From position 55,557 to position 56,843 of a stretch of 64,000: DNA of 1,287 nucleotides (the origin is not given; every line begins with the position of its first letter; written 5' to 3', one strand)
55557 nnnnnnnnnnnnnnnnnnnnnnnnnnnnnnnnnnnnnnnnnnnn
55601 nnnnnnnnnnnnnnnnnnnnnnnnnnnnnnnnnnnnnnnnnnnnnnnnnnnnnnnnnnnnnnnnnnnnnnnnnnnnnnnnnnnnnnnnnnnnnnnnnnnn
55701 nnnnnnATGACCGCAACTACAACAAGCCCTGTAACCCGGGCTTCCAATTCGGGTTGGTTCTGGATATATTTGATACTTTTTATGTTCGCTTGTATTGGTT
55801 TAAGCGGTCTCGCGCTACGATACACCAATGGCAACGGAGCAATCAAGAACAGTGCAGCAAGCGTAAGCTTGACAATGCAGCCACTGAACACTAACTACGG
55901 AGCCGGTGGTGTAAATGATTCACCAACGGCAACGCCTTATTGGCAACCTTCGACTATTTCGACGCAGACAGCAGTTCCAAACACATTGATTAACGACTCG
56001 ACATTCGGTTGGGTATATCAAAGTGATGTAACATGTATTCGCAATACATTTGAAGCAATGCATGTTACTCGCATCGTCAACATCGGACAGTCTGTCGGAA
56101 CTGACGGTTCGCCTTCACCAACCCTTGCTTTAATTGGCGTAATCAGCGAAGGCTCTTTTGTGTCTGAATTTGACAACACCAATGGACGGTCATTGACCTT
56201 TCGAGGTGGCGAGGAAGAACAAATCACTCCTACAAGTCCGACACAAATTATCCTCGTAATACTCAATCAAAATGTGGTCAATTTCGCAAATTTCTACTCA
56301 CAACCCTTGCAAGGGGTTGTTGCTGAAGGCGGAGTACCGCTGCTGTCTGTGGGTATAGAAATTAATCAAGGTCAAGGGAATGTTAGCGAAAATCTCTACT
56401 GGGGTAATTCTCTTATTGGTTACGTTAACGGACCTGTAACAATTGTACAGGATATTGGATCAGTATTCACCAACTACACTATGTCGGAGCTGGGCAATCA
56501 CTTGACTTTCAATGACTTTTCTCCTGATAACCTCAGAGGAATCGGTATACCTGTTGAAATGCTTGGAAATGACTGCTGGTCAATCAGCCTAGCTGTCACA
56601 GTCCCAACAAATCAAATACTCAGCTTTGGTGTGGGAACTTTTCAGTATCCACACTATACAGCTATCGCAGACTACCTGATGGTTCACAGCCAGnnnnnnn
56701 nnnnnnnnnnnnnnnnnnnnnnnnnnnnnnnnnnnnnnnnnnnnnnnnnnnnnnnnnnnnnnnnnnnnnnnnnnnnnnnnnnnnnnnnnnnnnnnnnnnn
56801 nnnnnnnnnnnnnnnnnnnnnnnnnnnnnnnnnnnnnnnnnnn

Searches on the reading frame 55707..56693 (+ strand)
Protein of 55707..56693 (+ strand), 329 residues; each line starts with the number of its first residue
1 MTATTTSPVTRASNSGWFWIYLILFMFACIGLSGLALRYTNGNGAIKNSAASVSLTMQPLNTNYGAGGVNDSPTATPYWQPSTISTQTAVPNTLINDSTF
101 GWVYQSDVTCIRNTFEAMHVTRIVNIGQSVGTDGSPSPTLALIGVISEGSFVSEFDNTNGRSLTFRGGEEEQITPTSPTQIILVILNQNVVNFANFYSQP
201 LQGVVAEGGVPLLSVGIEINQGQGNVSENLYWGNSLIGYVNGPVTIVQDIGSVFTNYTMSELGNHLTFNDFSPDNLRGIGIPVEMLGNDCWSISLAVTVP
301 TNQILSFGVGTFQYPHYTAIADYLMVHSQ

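Call 22: search_protein_families(library=pfam, proteins=[window:55707-56693:+], max_evalue=0.01)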
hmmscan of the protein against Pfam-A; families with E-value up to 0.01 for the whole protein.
window:55707-56693:+ (329 aa): 0 families

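Call 34: search_protein_families(library=phrogs, proteins=[window:55707-56693:+], max_evalue=0.001)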
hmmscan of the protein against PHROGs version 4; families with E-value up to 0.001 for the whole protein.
window:55707-56693:+ (329 aa): 0 families

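Call 70: find_homologous_proteins(query=window:55707-56693:+, max_evalue=0.001)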
Query window:55707-56693:+ (329 aa): 1 proteins with E <= 0.001 among 1864 candidates.
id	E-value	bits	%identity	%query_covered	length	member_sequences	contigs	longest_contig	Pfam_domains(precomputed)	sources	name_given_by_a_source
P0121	1.0e-215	733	100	100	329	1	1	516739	-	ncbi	ncbi:MAG: hypothetical protein ABI721_00365 [Candidatus Dojkabacteria bacterium]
